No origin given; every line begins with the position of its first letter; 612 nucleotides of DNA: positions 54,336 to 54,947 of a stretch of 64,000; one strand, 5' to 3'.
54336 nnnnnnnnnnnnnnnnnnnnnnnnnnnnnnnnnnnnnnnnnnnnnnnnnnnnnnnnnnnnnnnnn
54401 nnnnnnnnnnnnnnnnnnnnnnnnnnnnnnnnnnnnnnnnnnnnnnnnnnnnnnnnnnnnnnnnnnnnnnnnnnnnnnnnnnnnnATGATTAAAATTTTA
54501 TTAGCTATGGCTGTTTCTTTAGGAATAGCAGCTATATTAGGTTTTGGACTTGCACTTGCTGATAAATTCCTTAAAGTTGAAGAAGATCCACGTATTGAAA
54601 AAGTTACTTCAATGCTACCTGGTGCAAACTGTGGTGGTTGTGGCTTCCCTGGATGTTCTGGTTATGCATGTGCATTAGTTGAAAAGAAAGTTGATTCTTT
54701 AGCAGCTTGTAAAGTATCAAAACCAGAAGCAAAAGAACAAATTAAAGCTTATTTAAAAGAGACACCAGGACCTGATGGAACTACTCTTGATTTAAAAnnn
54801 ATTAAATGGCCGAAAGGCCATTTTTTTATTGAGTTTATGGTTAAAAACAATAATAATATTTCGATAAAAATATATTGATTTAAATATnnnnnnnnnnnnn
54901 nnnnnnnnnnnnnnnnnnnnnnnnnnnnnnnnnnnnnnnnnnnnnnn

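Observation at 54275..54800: Tandem 'helix + Cys-cluster' minigenes where a single RnfB should be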

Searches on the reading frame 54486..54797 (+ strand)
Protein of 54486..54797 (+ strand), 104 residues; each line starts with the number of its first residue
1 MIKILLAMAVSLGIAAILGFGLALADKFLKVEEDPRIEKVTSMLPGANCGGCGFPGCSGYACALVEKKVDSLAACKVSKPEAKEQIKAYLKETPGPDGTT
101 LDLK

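Call 5: search_protein_families(library=pfam, proteins=[window:54486-54797:+], max_evalue=0.1)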
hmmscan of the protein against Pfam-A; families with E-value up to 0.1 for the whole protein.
window:54486-54797:+ (104 aa): 1 family
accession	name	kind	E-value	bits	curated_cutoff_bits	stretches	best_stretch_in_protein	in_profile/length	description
PF04060.18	FeS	-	2.2e-09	37.3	23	1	44-75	1-31/33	Putative Fe-S cluster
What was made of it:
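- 54486..54800 (+): minimal rnfB (104 aa): TM helix, PF04060 [4Fe-4S] domain (C49, C52, C57, C75) and a conserved tail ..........; no ferredoxin domain. PF04060 E 2.2e-9 (call 5).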

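Call 6: search_protein_families(library=ncbifam, proteins=[window:54486-54797:+], max_evalue=0.1)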
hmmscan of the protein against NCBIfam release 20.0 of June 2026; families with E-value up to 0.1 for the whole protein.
window:54486-54797:+ (104 aa): 14 families
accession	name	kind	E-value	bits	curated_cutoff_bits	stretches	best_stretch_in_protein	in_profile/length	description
NF005503.0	PRK07118.1-2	equivalog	5.9e-19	68.4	252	1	6-85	4-83/292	RnfABCDGE type electron transport complex subunit B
NF005504.0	PRK07118.1-3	equivalog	1.1e-18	67.6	437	1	4-90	4-90/293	Fe-S cluster domain-containing protein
NF041836.1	rnfB_Methano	equivalog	2.6e-17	63.1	445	1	4-90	7-92/265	Rnf electron transport complex subunit RnfB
NF005505.0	PRK07118.1-4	equivalog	2.7e-17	63.1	378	1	4-90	7-92/265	Fe-S cluster domain-containing protein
TIGR01944.1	rnfB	subfamily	2.8e-15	56.4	68.7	1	3-91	3-89/190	RnfABCDGE type electron transport complex subunit B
NF003475.0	PRK05113.1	equivalog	1.5e-14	54.3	203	1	2-82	2-80/190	electron transport complex subunit RsxB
NF005506.0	PRK07118.1-5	equivalog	3.5e-14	52.9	388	1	4-87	5-88/279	Fe-S cluster domain-containing protein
NF003195.0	PRK04165.1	equivalog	2.5e-06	26.6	306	1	42-89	10-56/450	acetyl-CoA decarbonylase/synthase complex subunit gamma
NF006446.0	PRK08764.1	equivalog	1.1e-05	25.3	220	1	35-70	7-42/139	Rnf electron transport complex subunit RnfB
NF004859.0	PRK06214.1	equivalog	0.00013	20.8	432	1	22-92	74-143/539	sulfite reductase subunit alpha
NF005415.0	PRK06991.1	equivalog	0.0011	18.6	281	1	38-68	9-39/284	electron transport complex subunit RsxB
NF011063.0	PRK14494.1-2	equivalog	0.011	15.4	258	1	40-80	138-176/227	putative molybdopterin-guanine dinucleotide biosynthesis protein MobB/FeS domain-containing protein protein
NF011065.0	PRK14494.1-4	equivalog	0.02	14.3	287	1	42-77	161-196/244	putative molybdopterin-guanine dinucleotide biosynthesis protein MobB/FeS domain-containing protein protein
NF011064.0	PRK14494.1-3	equivalog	0.098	12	418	1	37-87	153-201/244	putative molybdopterin-guanine dinucleotide biosynthesis protein MobB/FeS domain-containing protein protein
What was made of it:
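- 54486..54800 (+): RnfB models matched over positions ~4-90 only (call 6).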

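Call 7: find_encoding_contigs(protein=window:54486-54797:+, flank=6000, max_places=8)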
Protein window:54486-54797:+ (104 aa): 24 contigs read that carry it; 8 places shown.
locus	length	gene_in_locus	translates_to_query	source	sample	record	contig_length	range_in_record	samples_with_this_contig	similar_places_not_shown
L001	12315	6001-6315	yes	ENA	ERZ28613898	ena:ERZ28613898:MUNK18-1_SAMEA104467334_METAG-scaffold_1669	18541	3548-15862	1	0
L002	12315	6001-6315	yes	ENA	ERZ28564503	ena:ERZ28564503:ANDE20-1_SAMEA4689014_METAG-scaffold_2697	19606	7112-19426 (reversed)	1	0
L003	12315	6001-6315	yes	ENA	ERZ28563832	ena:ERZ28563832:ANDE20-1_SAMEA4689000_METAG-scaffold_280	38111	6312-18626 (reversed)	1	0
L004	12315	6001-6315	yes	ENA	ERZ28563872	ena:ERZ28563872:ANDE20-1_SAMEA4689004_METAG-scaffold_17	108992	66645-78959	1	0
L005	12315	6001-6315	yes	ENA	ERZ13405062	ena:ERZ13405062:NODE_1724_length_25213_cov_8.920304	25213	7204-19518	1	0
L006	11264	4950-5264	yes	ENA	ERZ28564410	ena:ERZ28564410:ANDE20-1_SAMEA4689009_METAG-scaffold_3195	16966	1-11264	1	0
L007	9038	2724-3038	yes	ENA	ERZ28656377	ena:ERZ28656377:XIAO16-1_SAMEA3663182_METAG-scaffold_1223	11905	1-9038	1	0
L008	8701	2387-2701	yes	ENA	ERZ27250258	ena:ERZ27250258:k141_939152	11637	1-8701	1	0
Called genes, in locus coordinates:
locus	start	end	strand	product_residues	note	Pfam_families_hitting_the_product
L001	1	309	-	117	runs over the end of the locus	PF04066:MrpF_PhaF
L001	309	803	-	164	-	PF01899:MNHE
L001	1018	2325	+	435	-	PF13375:RnfC_N, PF01512:Complex1_51K, PF10531:SLBB, PF12838:Fer4_7 (faint), PF12797:Fer4_2 (faint), PF13237:Fer4_10 (weak), PF13534:Fer4_17 (faint), PF13183:Fer4_8 (faint)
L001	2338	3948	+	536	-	PF03116:NQR2_RnfD_RnfE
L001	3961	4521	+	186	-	-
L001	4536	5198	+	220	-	PF02508:Rnf-Nqr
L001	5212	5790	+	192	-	PF02508:Rnf-Nqr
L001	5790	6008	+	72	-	-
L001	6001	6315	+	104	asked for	PF04060:FeS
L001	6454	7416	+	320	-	-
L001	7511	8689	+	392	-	PF02424:ApbE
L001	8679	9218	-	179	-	PF07456:Hpre_diP_synt_I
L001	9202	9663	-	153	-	PF07009:NusG_II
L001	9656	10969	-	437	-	PF02424:ApbE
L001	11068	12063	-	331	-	PF00356:LacI, PF13407:Peripla_BP_4, PF00532:Peripla_BP_1, PF13377:Peripla_BP_3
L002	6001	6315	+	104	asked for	PF04060:FeS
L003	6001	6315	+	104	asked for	PF04060:FeS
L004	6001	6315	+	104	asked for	PF04060:FeS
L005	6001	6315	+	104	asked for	PF04060:FeS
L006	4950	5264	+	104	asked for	PF04060:FeS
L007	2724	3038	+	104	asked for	PF04060:FeS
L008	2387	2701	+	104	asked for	PF04060:FeS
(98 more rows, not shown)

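Call 10: find_homologous_proteins(query=window:54486-54797:+, max_evalue=0.001)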
Query window:54486-54797:+ (104 aa): 182 proteins with E <= 0.001 among 197 candidates; the best 120 are listed.
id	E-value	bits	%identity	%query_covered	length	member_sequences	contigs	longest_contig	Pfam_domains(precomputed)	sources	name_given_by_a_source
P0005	4.2e-59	215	96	100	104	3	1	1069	PF04060.19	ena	-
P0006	2.5e-58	212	93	100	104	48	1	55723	PF04060.19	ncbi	ncbi:MAG: (Fe-S)-binding protein [Bacilli bacterium]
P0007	1.7e-48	181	78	100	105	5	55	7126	PF04060.19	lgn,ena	-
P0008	8.1e-46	172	75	100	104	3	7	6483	PF04060.19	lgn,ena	-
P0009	2.5e-45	171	75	100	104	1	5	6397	PF04060.19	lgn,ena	-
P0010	3.0e-45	170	75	100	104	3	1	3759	PF04060.19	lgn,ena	-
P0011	4.7e-45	170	74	100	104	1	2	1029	PF04060.19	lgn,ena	-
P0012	4.9e-45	170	74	100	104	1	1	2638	PF04060.19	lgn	-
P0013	7.9e-45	169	75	100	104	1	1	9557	PF04060.19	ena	-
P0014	1.2e-44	168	71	100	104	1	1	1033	PF04060.19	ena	-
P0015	3.1e-44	167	72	100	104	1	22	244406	PF04060.19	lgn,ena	-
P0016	3.4e-44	167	70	100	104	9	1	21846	PF04060.19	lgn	-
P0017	3.8e-44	167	73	100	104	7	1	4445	PF04060.19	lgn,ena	-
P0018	8.0e-44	166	72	100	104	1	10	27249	PF04060.19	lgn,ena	-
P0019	1.1e-43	165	73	100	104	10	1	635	PF04060.19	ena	-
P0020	1.8e-43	165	74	100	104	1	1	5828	PF04060.19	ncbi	-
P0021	2.2e-43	164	69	100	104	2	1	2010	PF04060.19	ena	-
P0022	2.0e-42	161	74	100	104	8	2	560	PF04060.19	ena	-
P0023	3.0e-42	161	70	100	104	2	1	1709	PF04060.19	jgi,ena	jgi:electron transport complex protein RnfB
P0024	2.7e-41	158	71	99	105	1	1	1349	PF04060.19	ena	-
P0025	4.8e-41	157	70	100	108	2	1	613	PF04060.19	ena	-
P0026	9.6e-41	156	71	100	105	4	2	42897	PF04060.19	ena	-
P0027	1.4e-40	155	67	100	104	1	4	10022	PF04060.19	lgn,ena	-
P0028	1.6e-40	155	71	99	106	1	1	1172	PF04060.19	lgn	-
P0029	2.3e-40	155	70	100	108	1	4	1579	PF04060.19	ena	-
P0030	6.6e-40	153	71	99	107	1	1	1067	PF04060.19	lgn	-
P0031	2.6e-39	151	73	96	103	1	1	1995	PF04060.19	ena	-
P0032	2.8e-39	151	68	100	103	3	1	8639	PF04060.19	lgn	-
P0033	1.1e-38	149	68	100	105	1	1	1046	PF04060.19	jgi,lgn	-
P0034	2.6e-38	148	67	100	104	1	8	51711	PF04060.19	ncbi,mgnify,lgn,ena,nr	ncbi:MAG: electron transporter RnfB [Bacilli bacterium]|mgnify:CR=1 FL=1|nr:electron transporter Rnf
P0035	5.7e-38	147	64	100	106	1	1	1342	PF04060.19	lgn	-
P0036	7.9e-38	147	66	100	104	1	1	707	PF04060.19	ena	-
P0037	1.0e-36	143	63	100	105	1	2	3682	PF04060.19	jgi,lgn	jgi:electron transport complex protein RnfB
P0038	3.2e-35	138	63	100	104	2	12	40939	PF04060.19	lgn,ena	-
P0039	1.5e-34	136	99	64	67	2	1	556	PF04060.19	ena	-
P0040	1.7e-34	136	62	100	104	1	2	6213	PF04060.19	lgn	-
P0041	1.2e-33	133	59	98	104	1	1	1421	PF04060.19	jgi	jgi:electron transport complex protein RnfB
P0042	1.4e-33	133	62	96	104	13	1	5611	PF04060.19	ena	-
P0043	3.0e-33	132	63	96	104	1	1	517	PF04060.19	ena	-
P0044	4.6e-33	131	59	97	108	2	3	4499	PF04060.19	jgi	jgi:electron transport complex protein RnfB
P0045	8.7e-33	130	61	97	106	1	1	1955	PF04060.19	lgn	-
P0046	1.1e-32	130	62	97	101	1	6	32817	PF04060.19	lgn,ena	-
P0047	4.1e-32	128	69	77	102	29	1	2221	PF04060.19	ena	-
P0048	5.6e-32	128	58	97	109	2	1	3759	PF04060.19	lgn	-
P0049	7.5e-32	127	60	99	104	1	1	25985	PF04060.19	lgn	-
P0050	1.5e-31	126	62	96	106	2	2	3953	PF04060.19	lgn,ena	-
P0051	1.7e-31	126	60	96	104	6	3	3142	PF04060.19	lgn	-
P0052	2.5e-31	126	60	98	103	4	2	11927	PF04060.19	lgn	-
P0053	3.0e-31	125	59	97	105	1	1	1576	PF04060.19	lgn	-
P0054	3.8e-31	125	60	96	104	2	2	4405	PF04060.19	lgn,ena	-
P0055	4.3e-31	125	60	99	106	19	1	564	PF04060.19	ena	-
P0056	5.6e-31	125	58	98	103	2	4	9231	PF04060.19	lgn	-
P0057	8.9e-31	124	60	96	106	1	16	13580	PF04060.19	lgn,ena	-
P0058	9.1e-31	124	60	97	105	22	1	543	PF04060.19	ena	-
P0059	2.0e-30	123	60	97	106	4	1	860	PF04060.19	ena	-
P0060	2.4e-30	123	60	96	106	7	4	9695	PF04060.19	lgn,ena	-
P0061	5.8e-30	121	62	94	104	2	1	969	PF04060.19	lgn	-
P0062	1.1e-29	120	58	97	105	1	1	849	PF04060.19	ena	-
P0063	1.3e-29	120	57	97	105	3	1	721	PF04060.19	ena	-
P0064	1.6e-29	120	57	99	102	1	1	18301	PF04060.19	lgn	-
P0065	2.5e-29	119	60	88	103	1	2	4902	PF04060.19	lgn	-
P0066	3.0e-29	119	58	96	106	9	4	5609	PF04060.19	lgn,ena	-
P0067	1.3e-28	117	57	91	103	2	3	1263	PF04060.19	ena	-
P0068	1.6e-28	117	58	96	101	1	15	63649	PF04060.19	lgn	-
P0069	9.6e-28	114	60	79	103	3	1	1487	PF04060.19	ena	-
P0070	1.3e-27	114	61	77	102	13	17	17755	PF04060.19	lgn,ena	-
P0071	6.9e-27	111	61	77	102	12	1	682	PF04060.19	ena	-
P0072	4.3e-26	109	53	100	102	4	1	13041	PF04060.19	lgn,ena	-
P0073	3.0e-25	106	53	100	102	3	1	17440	PF04060.19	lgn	-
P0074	3.1e-25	106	52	97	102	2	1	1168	PF04060.19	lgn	-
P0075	1.4e-24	104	54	94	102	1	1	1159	PF04060.19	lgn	-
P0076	7.8e-24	102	51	97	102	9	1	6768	PF04060.19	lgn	-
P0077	4.0e-23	99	51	97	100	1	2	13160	PF04060.19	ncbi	-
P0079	1.5e-21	94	45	99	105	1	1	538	PF04060.19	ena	-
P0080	6.4e-21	92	53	88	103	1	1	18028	PF04060.19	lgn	-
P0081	9.0e-21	92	57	88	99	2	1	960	PF04060.19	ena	-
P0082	2.0e-20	91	46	98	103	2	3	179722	PF04060.19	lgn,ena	-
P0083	3.1e-20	90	56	86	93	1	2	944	PF04060.19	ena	-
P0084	3.3e-20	90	59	65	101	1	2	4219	PF04060.19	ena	-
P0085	3.3e-20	90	57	86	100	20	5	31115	PF04060.19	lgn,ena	-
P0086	8.1e-20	89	57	65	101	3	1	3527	PF04060.19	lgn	-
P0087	9.0e-20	89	58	86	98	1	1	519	PF04060.19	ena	-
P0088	9.1e-20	89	57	65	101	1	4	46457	PF04060.19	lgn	-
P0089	9.4e-20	89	54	88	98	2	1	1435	PF04060.19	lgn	-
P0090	1.4e-19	88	56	86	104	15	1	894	PF04060.19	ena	-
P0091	2.2e-19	87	47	97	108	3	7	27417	PF04060.19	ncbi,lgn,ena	-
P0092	4.4e-19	86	51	84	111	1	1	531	PF04060.19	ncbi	-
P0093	6.6e-19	86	52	86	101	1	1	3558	PF04060.19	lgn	-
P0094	2.1e-18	84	46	90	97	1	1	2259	PF04060.19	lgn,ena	-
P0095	4.6e-18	83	49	90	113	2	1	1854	PF04060.19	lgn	-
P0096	2.0e-17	81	53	88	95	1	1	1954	PF04060.19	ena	-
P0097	4.5e-17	80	49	86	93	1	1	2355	PF04060.19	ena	-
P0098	1.8e-16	78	48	71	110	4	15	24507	PF04060.19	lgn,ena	-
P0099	3.1e-16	77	56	72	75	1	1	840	PF04060.19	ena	-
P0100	5.7e-16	76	51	90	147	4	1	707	PF04060.19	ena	-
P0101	1.9e-15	75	55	63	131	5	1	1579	PF04060.19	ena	-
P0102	3.0e-15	74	59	55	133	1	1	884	PF04060.19,PF09186.18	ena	-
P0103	3.8e-15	74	49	66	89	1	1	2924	PF04060.19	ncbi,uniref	ncbi:RnfABCDGE type electron transport complex subunit B, partial [uncultured Bilophila sp.]|uniref:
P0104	3.8e-15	74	51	89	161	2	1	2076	PF04060.19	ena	-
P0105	4.9e-15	73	60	65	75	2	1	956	PF04060.19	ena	-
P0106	5.8e-15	73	50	83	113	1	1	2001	PF04060.19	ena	-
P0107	1.3e-14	72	39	95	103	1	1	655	PF04060.19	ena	-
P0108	1.3e-14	72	48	87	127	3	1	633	PF04060.19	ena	-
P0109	1.5e-14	72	60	61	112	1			PF04060.19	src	-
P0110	1.5e-14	72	50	87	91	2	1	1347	PF04060.19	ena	-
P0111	1.8e-14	72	50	87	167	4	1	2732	PF04060.19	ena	-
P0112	2.3e-14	71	66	28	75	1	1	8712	PF04060.19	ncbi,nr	ncbi:MAG: hypothetical protein IJQ73_15605, partial [Kiritimatiellae bacterium]|nr:hypothetical prot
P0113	7.2e-14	70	52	60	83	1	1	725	PF04060.19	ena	-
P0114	1.6e-13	69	53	57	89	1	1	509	PF04060.19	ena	-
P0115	1.8e-13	68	51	74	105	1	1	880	PF04060.19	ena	-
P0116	2.2e-13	68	43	66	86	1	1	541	PF04060.19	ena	-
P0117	2.3e-13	68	42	86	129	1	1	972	PF04060.19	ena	-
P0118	2.6e-13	68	61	55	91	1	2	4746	PF04060.19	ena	-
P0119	3.6e-13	67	55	70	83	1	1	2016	PF04060.19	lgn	-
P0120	3.9e-13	67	52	63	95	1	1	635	PF04060.19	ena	-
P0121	5.5e-13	67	50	63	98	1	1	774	PF04060.19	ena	-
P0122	5.5e-13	67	61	39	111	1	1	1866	PF04060.19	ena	-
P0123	6.5e-13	67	54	62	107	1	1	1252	PF04060.19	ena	-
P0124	7.3e-13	66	48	81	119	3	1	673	PF04060.19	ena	-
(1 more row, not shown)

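Call 12: find_encoding_contigs(protein=P0015, flank=7000, max_places=1)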
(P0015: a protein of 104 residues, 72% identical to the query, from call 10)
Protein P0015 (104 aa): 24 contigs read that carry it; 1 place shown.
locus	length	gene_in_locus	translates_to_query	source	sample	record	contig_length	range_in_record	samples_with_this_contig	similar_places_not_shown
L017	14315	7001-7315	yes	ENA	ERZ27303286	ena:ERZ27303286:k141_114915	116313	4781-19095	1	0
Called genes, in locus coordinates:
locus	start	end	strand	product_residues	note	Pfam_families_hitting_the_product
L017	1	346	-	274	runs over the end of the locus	-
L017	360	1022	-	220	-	PF01966:HD (weak)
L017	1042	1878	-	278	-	PF02673:BacA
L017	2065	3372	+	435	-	PF13375:RnfC_N, PF01512:Complex1_51K, PF10531:SLBB, PF13183:Fer4_8 (faint), PF13237:Fer4_10, PF14697:Fer4_21 (weak), PF12838:Fer4_7 (weak), PF13534:Fer4_17 (weak), +2 more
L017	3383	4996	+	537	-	PF03116:NQR2_RnfD_RnfE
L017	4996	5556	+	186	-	-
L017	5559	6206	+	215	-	PF02508:Rnf-Nqr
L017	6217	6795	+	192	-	PF02508:Rnf-Nqr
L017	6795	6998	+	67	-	-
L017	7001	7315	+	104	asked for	PF04060:FeS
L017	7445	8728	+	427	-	PF02424:ApbE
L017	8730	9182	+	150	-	PF07009:NusG_II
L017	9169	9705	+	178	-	PF07456:Hpre_diP_synt_I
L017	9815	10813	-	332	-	-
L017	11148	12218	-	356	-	PF10646:Germane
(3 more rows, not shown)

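Call 13: find_encoding_contigs(protein=P0034, flank=7000, max_places=1)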
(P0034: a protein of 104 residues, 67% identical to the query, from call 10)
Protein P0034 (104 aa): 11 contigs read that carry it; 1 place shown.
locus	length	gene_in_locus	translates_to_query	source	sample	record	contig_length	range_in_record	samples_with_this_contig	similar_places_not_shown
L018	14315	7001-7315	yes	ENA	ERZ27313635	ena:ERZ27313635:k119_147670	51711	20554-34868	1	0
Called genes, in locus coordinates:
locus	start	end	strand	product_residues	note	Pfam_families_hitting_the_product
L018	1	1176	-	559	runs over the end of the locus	PF07690:MFS_1 (weak), PF01564:Spermine_synth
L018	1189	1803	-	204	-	PF01648:ACPS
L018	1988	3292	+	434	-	PF13375:RnfC_N, PF01512:Complex1_51K, PF10531:SLBB, PF13183:Fer4_8 (faint), PF00037:Fer4 (faint), PF13237:Fer4_10, PF12838:Fer4_7, PF13187:Fer4_9 (weak), +3 more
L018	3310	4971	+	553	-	PF03116:NQR2_RnfD_RnfE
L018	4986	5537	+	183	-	-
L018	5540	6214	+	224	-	PF02508:Rnf-Nqr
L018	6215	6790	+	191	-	PF02508:Rnf-Nqr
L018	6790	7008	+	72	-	-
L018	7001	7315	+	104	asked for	PF04060:FeS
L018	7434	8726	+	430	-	PF02424:ApbE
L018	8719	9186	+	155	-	PF07009:NusG_II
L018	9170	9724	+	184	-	PF07456:Hpre_diP_synt_I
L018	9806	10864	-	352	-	-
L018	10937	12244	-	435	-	-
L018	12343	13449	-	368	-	PF00990:GGDEF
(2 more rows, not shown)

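Call 14: find_encoding_contigs(protein=P0082, flank=7000, max_places=1)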
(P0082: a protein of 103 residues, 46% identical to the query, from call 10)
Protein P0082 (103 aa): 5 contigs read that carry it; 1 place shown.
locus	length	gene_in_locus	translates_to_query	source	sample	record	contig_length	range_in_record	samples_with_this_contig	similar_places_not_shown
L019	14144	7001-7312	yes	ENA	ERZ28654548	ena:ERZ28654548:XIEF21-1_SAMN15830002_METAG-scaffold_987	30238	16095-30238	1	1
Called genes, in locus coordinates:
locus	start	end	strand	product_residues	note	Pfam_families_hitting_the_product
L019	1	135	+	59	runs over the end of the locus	PF01165:Ribosomal_S21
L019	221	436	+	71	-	PF07873:YabP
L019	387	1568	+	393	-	PF06898:YqfD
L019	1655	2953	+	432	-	PF13375:RnfC_N, PF01512:Complex1_51K, PF10531:SLBB, PF12797:Fer4_2 (faint), PF13534:Fer4_17 (faint), PF00037:Fer4 (faint), PF13187:Fer4_9 (weak), PF13237:Fer4_10 (weak), +1 more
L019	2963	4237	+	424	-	PF03116:NQR2_RnfD_RnfE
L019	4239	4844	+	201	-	-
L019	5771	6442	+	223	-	PF02508:Rnf-Nqr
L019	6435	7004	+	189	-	PF02508:Rnf-Nqr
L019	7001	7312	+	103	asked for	PF04060:FeS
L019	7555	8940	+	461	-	PF28494:GlyRS_ins_1 (faint), PF00587:tRNA-synt_2b, PF03129:HGTP_anticodon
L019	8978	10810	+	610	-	PF01807:Zn_ribbon_DnaG, PF08275:DNAG_N, PF01751:Toprim, PF13155:Toprim_2, PF13362:Toprim_3, PF13662:Toprim_4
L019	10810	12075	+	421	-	PF00140:Sigma70_r1_2, PF04542:Sigma70_r2, PF04539:Sigma70_r3, PF04545:Sigma70_r4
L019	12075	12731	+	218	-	PF12847:Methyltransf_18, PF04816:TrmK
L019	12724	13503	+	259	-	PF01784:DUF34_NIF3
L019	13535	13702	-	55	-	PF13237:Fer4_10, PF13534:Fer4_17 (faint), PF12838:Fer4_7, PF13187:Fer4_9 (weak), PF12797:Fer4_2 (weak), PF00037:Fer4, PF12837:Fer4_6 (weak), PF13237:Fer4_10 (weak), +4 more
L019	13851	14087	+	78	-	-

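Call 19: find_related_loci(query=A1, collection=genome_contigs, flank=8000)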
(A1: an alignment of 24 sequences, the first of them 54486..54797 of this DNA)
Query A1 (104 aa) in genome_contigs; peptide patterns used: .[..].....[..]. (x = any residue, [..] = any of these).
600 stretches matched a pattern (row limit reached: there are more); 564 encode a relative of the query (tblastn E <= 1e-3); the best 80 are kept; 80 distinct loci.
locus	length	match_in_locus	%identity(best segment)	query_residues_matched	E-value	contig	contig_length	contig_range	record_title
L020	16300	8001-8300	94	5-104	1e-59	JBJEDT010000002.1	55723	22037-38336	MAG: Bacilli bacterium isolate LOHA10_bin.022 NODE_107_length_55723_cov_17.892452, whole genome shotgun sequence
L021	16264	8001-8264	56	4-92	2e-23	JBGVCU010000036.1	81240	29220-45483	MAG: Bacilli bacterium isolate fecal_MAG_453 fecal_MAG_453_contig_0036, whole genome shotgun sequence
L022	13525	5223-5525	43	3-103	2e-23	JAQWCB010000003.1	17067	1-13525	MAG: Bacilli bacterium isolate STF2_233 NODE_8731_length_17067_cov_5.739079_Sandtown_F2, whole genome shotgun sequence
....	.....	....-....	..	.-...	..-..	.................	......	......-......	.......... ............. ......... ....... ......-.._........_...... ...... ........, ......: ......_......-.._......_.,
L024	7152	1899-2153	53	2-86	2e-22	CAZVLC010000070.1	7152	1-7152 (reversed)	MAG TPA_asm: uncultured Peptococcaceae bacterium isolate binchicken_co139_156 genome assembly, contig: NODE_25116_length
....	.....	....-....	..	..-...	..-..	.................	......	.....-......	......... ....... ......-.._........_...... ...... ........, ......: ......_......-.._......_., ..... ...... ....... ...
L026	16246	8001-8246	50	3-84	3e-20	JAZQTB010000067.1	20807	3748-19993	MAG: Kiritimatiellia bacterium isolate T1900045194_TC20190190.MAGScoT_cleanbin_000023 SGB_5306_k141_3441451, whole genom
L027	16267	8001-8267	46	1-90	4e-20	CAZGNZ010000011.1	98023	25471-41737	MAG TPA_asm: uncultured bacterium isolate SRP167671_co1_170 genome assembly, contig: NODE_178_length_98023_cov_229.90958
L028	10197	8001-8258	47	4-90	4e-20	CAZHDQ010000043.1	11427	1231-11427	MAG TPA_asm: uncultured Anaeromyxobacteraceae bacterium isolate binchicken_co139_219 genome assembly, contig: NODE_12712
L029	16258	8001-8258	51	1-90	7e-20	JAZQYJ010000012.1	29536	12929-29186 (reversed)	MAG: Alistipes sp. isolate T1900045160_TC20190154.MAGScoT_cleanbin_000050 SGB_5044_k141_2176183, whole genome shotgun se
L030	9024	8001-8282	46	1-95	2e-19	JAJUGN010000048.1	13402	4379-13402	MAG: Clostridiales bacterium isolate bin38 k141_725539_length_13402_cov_20.9925, whole genome shotgun sequence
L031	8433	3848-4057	51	2-71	3e-19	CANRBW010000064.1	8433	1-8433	MAG: uncultured Oscillospiraceae bacterium isolate Lapin-028__bin46 genome assembly, contig: Lapin-028__NODE_9419_length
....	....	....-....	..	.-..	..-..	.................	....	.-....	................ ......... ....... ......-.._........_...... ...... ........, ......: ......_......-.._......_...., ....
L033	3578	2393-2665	45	4-95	1e-18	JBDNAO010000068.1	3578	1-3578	MAG: Desulfobacterales bacterium isolate SJRS4.bin.22 k97_52997, whole genome shotgun sequence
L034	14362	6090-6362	44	1-90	2e-18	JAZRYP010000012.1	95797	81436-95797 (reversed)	MAG: Bacteroidaceae bacterium isolate T1900044949_TA20190002.MAGScoT_cleanbin_000064 SGB_3551_k141_1756673, whole genome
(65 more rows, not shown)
